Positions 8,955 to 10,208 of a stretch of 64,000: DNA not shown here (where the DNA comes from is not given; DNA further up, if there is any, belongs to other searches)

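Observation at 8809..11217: hgcAB-like corrinoid protein + ferredoxin translationally coupled inside an arsenic operon next to an ArsP-like permease, with no arsM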

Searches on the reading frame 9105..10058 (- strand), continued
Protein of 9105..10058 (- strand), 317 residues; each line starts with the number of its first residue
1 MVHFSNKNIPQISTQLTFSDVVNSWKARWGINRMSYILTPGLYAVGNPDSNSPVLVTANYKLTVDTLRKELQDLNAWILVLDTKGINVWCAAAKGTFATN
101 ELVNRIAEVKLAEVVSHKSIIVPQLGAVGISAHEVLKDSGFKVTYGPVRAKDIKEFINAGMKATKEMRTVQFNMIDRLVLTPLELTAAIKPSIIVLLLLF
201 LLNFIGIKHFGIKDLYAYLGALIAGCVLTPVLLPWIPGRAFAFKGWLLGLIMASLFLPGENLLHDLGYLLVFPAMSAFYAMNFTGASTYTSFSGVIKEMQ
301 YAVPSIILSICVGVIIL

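Call 46: search_protein_families(library=pfam, proteins=[L077:6476-7495:+, L042:5059-6075:+, L063:4285-5340:+, L063:6095-6712:+, L063:6709-7410:+, L063:10050-10745:+, L063:11857-13380:+, L077:3740-4144:+, L077:4141-4527:+, L042:9593-10528:+], max_evalue=0.0001)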
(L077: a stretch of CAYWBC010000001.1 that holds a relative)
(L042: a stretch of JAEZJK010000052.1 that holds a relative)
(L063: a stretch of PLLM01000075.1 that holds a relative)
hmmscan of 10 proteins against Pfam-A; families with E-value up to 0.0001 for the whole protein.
L077:6476-7495:+ (339 aa): 1 family
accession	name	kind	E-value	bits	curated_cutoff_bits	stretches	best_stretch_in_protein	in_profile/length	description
PF03773.19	ArsP_1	-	2.4e-77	260.4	32.3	1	43-335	2-293/294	Predicted permease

L042:5059-6075:+ (338 aa): 1 family
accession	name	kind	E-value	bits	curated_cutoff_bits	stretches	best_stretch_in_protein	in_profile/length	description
PF03773.19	ArsP_1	-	3e-66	224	32.3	1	43-331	4-293/294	Predicted permease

L063:4285-5340:+ (351 aa): 1 family
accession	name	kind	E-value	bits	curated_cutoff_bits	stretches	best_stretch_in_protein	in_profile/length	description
PF03773.19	ArsP_1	-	3.7e-73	246.7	32.3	1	56-348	1-293/294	Predicted permease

L063:6095-6712:+ (205 aa): 2 families
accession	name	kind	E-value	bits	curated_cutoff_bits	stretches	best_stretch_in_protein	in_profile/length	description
PF00085.26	Thioredoxin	-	4.7e-13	49.5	23.5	1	99-190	6-97/103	Thioredoxin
PF13098.12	Thioredoxin_2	-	1.3e-06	29.2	27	1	110-190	5-100/104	Thioredoxin-like domain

L063:6709-7410:+ (233 aa): 1 family
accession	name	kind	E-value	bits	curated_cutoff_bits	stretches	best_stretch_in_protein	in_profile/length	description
PF02683.22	DsbD_TM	-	1.2e-12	48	27.1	1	19-209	3-201/219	Cytochrome C biogenesis protein transmembrane domain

L063:10050-10745:+ (231 aa): 0 families

L063:11857-13380:+ (507 aa): 4 families
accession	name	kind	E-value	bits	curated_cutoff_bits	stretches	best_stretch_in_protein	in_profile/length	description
PF02878.22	PGM_PMM_I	-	8e-34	116.7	22.5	1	33-166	3-128/138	Phosphoglucomutase/phosphomannomutase, alpha/beta/alpha domain I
PF02879.22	PGM_PMM_II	-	5.3e-23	82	29.3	1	191-288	2-103/103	Phosphoglucomutase/phosphomannomutase, alpha/beta/alpha domain II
PF02880.22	PGM_PMM_III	-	4.2e-20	72.4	20.7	1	295-399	4-112/115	Phosphoglucomutase/phosphomannomutase, alpha/beta/alpha domain III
PF00408.26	PGM_PMM_IV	-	3e-09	37.2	23.1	1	407-472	1-61/68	Phosphoglucomutase/phosphomannomutase, C-terminal domain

L077:3740-4144:+ (134 aa): 1 family
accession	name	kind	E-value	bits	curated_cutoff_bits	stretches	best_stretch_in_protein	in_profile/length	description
PF12975.13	DUF3859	-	1.5e-34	119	24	1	5-126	2-123/123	Domain of unknown function (DUF3859)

L077:4141-4527:+ (128 aa): 2 families
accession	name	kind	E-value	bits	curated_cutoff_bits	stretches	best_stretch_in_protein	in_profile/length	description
PF10000.15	ACT_3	-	3.9e-19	68.8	25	1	3-68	3-69/70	ACT domain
PF13840.12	ACT_7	-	5e-15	55.5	27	1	69-126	5-65/65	ACT domain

L042:9593-10528:+ (311 aa): 1 family
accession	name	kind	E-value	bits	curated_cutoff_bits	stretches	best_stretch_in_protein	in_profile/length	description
PF11155.13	DUF2935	-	5.1e-73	243.7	24.4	2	12-178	1-120/121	Domain of unknown function (DUF2935)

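Call 58: find_encoding_contigs(protein=P0011, flank=5000, max_places=3)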
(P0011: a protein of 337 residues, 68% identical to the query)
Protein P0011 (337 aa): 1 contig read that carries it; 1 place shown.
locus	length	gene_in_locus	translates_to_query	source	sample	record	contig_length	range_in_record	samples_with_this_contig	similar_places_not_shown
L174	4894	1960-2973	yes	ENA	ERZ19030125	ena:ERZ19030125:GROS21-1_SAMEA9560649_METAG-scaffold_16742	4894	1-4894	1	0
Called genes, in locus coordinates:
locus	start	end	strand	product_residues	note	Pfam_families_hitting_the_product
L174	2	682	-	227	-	?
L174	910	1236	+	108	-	PF12840:HTH_20, PF01022:HTH_5, PF01978:TrmB (faint)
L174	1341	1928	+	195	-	PF02627:CMD, PF06953:ArsD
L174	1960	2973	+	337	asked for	PF03599:CdhD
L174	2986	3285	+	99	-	PF14697:Fer4_21 (weak), PF25160:LdpA_Fe-S-bd (weak), PF00037:Fer4, PF12797:Fer4_2 (weak), PF12837:Fer4_6 (weak), PF13237:Fer4_10 (weak), PF12838:Fer4_7, PF13187:Fer4_9, +3 more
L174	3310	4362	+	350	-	PF01758:SBF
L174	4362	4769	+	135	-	PF01451:LMWPc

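Call 59: find_encoding_contigs(protein=P0009, flank=5000, max_places=3)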
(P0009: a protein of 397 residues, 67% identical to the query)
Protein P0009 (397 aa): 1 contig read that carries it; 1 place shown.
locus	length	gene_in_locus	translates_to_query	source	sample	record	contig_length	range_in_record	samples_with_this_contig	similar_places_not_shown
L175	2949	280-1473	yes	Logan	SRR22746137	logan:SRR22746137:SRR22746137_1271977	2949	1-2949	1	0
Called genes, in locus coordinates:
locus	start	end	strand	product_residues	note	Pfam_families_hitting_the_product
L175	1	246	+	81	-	?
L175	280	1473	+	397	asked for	PF03599:CdhD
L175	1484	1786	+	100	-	PF14697:Fer4_21 (weak), PF25160:LdpA_Fe-S-bd (weak), PF00037:Fer4, PF12797:Fer4_2 (weak), PF13237:Fer4_10, PF12838:Fer4_7, PF13187:Fer4_9, PF00037:Fer4, +6 more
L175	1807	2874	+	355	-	PF01758:SBF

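Call 63: predict_structure(alignment_id=A1)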
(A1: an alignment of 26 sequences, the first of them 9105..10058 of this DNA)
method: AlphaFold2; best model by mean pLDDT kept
length: 317 residues; sequences in the alignment: 26
mean_pLDDT: 73.2   pTM: 0.68
mean pLDDT of the five models: 73.2, 70.9, 70.5, 68.6, 68.2
residues with pLDDT >= 90: 15; 70-90: 205; 50-70: 65; < 50: 32
segments of 3 or more residues with pLDDT < 50: 85-97, 125-133, 284-293
pLDDT, mean of each block of 10 residues (from residue 1): 78 87 76 72 92 82 78 89 51 44 83 85 50 64 65 81 69 67 72 78 70 83 82 69 83 82 81 81 47 57 72 73
secondary structure, 60 per line:
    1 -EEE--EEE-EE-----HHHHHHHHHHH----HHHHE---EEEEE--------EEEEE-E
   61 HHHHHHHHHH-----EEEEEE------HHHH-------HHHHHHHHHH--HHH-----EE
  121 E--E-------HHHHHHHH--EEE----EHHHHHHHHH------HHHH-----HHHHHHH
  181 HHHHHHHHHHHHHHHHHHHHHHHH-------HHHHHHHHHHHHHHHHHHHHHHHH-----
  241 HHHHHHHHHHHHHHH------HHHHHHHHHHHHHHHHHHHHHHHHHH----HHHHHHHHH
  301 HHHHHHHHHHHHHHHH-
elements in order: E2-4 E7-9 H18-28 H33-36 E41-45 E54-58 H61-70 E76-81 H88-91 H99-108 E119-121 H132-139 E142-144 H150-158 H165-168 H174-204 H212-235 H241-255 H262-287 H292-316

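Call 68: fold_search(model_id=the predicted structure, library=pdb)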
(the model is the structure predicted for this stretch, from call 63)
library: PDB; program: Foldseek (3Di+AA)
matches with E <= 10: 120; with E <= 0.001: 6
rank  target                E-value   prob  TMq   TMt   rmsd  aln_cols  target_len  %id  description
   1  9a0b_A                2.3e-21  1.00  0.56  0.55   7.0       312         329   44  Structure determination of the HgcAB complex using metagenome sequence data, coevolution analysis, and ab initio struc (released 2020-06-12)
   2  2ycl_A                2.3e-07  1.00  0.36  0.26   1.9       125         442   29  complete structure of the corrinoid,iron-sulfur protein including the N-terminal domain with a 4Fe-4S cluster (released 2011-06-08)
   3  2h9a_A                7.6e-07  1.00  0.36  0.30   2.0       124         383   29  Corrinoid Iron-Sulfur Protein (released 2006-09-26)
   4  4c1n_G                8.0e-07  1.00  0.36  0.26   1.9       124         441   29  Corrinoid protein reactivation complex with activator (released 2014-08-13)
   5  9fzy_F                2.2e-05  1.00  0.35  0.25   2.5       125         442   25  Structure of carbon monoxide dehydrogenase/acetyl-CoA synthase (CODH/ACS) in complex with corrinoid iron-sulfur protei (released 2025-02-05)
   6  4djd_C                4.2e-05  1.00  0.35  0.26   2.1       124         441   28  Crystal structure of folate-free corrinoid iron-sulfur protein (CFeSP) in complex with its methyltransferase (MeTr) (released 2012-03-14)
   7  1qv9_A                2.6e-01  0.16  0.21  0.22  16.9       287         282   10  Coenzyme F420-dependent methylenetetrahydromethanopterin dehydrogenase (Mtd) from Methanopyrus kandleri: A methanogeni (released 2003-11-11)
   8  3our_E                3.2e-01  0.14  0.17  0.15  12.6       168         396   11  Crystal structure of complex between EIIA and a novel pyruvate decarboxylase (released 2011-06-01)
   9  3lcr_A                4.4e-01  0.10  0.16  0.17  14.7       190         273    8  Thioesterase from Tautomycetin Biosynthhetic Pathway (released 2010-08-18)
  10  5bs8_D                4.9e-01  0.18  0.19  0.24  12.2       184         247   17  Crystal structure of a topoisomerase II complex (released 2016-03-02)
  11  3mve_B                6.1e-01  0.16  0.17  0.14   5.8        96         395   14  Crystal structure of a novel pyruvate decarboxylase (released 2011-05-18)
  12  6swr_B                6.8e-01  0.13  0.16  0.19  19.4       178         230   14  Crystal structure of the lysosomal potassium channel MtTMEM175 T38A mutant soaked with zinc (released 2020-04-15)
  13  5bs8_B                8.5e-01  0.08  0.16  0.19  12.0       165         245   13  Crystal structure of a topoisomerase II complex (released 2016-03-02)
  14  5cdq_D                1.2e+00  0.14  0.15  0.23   7.8        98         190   17  2.95A structure of Moxifloxacin with S.aureus DNA gyrase and DNA (released 2015-12-16)
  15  8s7k_B                1.5e+00  0.14  0.17  0.26   8.9       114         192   17  M. tuberculosis gyrase holocomplex with 150 bp DNA and gepotidacin (released 2025-10-08)
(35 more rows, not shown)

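Call 75: find_homologous_proteins(query=A6, max_evalue=1e-30)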
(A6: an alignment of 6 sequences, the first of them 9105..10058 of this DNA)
Query A6 (6 sequences) (317 aa, profile of the alignment): 8000 proteins with E <= 1e-30 among 8000 candidates; the best 120 are listed.
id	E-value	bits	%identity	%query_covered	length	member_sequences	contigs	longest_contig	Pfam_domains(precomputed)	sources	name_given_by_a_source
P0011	2.8e-198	676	68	97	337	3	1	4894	PF03599.23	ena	-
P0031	4.3e-198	676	68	97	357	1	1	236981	PF03599.23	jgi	jgi:hypothetical protein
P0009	1.7e-193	661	67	94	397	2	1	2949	PF03599.23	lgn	-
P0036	3.1e-193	660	65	100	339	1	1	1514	PF03599.23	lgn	-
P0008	2.4e-191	653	67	100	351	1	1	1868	PF03599.23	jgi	jgi:hypothetical protein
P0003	1.5e-186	638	68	97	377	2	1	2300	PF03599.23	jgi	-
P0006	1.4e-184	631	67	96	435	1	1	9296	PF03599.23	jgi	jgi:hypothetical protein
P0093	1.3e-183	628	66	94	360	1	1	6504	PF03599.23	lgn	-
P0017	1.5e-181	621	68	97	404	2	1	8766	PF03599.23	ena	-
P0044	4.6e-181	620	66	97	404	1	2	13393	PF03599.23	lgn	-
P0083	2.4e-180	617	64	93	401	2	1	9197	PF03599.23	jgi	-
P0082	7.1e-180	616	65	98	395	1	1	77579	PF03599.23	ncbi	ncbi:MAG: mercury methylation corrinoid protein HgcA [Ignavibacteriales bacterium]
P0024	1.4e-179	615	66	98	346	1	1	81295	PF03599.23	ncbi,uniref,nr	ncbi:acetyl-CoA synthase subunit gamma [Pelotomaculum isophthalicicum JI]|uniref:Acetyl-CoA synthase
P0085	2.1e-179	614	65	94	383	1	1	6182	PF03599.23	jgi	-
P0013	2.5e-179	614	65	97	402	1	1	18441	PF03599.23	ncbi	ncbi:MAG: mercury methylation corrinoid protein HgcA [Deltaproteobacteria bacterium]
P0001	3.3e-179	614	100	100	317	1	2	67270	PF03599.23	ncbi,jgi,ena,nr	ncbi:MAG TPA: mercury methylation corrinoid protein HgcA [Candidatus Gastranaerophilales bacterium]|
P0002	2.3e-174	598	67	98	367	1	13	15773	PF03599.23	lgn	-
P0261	1.1e-173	595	62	100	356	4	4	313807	PF03599.23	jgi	-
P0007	1.5e-171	588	67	100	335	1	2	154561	PF03599.23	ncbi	ncbi:MAG: mercury methylation corrinoid protein HgcA [Desulfitobacteriaceae bacterium]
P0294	4.5e-170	583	63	96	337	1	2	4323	PF03599.23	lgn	-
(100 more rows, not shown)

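Call 77: find_encoding_contigs(protein=P0261, flank=6000, max_places=2)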
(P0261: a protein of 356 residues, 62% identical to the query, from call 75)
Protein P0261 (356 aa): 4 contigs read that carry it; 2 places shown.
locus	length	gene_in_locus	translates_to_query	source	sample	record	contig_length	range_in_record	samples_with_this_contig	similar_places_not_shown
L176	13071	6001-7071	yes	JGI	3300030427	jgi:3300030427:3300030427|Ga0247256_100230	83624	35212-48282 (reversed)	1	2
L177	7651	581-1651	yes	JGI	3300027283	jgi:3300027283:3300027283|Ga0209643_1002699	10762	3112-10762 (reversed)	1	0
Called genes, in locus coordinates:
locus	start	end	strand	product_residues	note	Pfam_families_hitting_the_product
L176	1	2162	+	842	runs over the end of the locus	PF04879:Molybdop_Fe4S4, PF00384:Molybdopterin, PF01568:Molydop_binding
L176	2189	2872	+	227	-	PF13237:Fer4_10 (weak), PF13247:Fer4_11, PF14697:Fer4_21 (weak), PF12838:Fer4_7, PF13187:Fer4_9 (weak), PF25160:LdpA_Fe-S-bd (weak), PF00037:Fer4, PF12797:Fer4_2 (weak), +6 more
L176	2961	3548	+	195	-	PF02613:Nitrate_red_del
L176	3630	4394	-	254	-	-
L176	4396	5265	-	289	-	PF12801:Fer4_5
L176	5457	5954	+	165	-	PF13412:HTH_24 (faint), PF22381:Staph_reg_Sar_Rot, PF13463:HTH_27 (weak), PF01047:MarR, PF12802:MarR_2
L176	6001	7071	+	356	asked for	PF03599:CdhD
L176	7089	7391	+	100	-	PF14697:Fer4_21 (weak), PF00037:Fer4 (weak), PF12837:Fer4_6 (weak), PF13237:Fer4_10, PF12838:Fer4_7, PF13187:Fer4_9, PF12797:Fer4_2 (weak), PF00037:Fer4 (weak), +2 more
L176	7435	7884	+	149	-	PF10865:DUF2703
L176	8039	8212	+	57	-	PF13192:Thioredoxin_3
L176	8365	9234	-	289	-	PF00581:Rhodanese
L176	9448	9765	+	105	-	PF12840:HTH_20, PF01022:HTH_5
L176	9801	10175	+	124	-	PF06953:ArsD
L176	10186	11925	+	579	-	PF00142:Fer4_NifH (weak), PF01656:CbiA, PF02374:ArsA_ATPase, PF13614:AAA_31, PF02374:ArsA_ATPase, PF10609:ParA (weak), PF13614:AAA_31, PF01656:CbiA (weak), +13 more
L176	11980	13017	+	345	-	PF13593:SBF_like, PF01758:SBF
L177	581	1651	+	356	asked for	PF03599:CdhD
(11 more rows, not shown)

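Call 78: find_encoding_contigs(protein=P0294, flank=6000, max_places=2)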
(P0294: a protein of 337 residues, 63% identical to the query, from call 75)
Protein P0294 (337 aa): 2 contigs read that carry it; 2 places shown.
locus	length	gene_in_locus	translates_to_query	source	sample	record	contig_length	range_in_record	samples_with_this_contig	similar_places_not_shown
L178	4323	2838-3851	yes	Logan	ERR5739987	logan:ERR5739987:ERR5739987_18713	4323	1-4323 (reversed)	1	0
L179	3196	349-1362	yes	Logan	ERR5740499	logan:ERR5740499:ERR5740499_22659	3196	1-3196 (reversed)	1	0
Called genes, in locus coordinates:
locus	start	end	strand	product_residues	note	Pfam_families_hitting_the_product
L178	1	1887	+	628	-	?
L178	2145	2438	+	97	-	PF12840:HTH_20 (weak), PF01022:HTH_5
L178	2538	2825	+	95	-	PF02627:CMD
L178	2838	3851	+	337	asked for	PF03599:CdhD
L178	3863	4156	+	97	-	PF12838:Fer4_7 (weak), PF00037:Fer4, PF12797:Fer4_2 (weak), PF13237:Fer4_10, PF14697:Fer4_21, PF12837:Fer4_6 (weak), PF12838:Fer4_7, PF13187:Fer4_9, +8 more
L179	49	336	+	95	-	PF02627:CMD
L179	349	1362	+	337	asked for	PF03599:CdhD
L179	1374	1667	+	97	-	PF12838:Fer4_7 (weak), PF00037:Fer4, PF12797:Fer4_2 (weak), PF13237:Fer4_10, PF14697:Fer4_21, PF12837:Fer4_6 (weak), PF12838:Fer4_7, PF13187:Fer4_9, +8 more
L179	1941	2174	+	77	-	PF13192:Thioredoxin_3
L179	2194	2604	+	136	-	PF05768:Glrx-like (weak)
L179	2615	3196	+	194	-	?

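Call 82: search_dna_similar(query=window:9105-10058:-, collection=plasmids, mode=protein, max_rows=15, max_evalue=1e-20)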
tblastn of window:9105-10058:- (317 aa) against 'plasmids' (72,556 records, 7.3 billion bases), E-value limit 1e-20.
No match.

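Call 83: search_dna_similar(query=window:9105-10058:-, collection=phages, mode=protein, max_rows=10, max_evalue=1e-10)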
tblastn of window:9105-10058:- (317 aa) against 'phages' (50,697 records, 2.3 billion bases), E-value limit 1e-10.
No match.
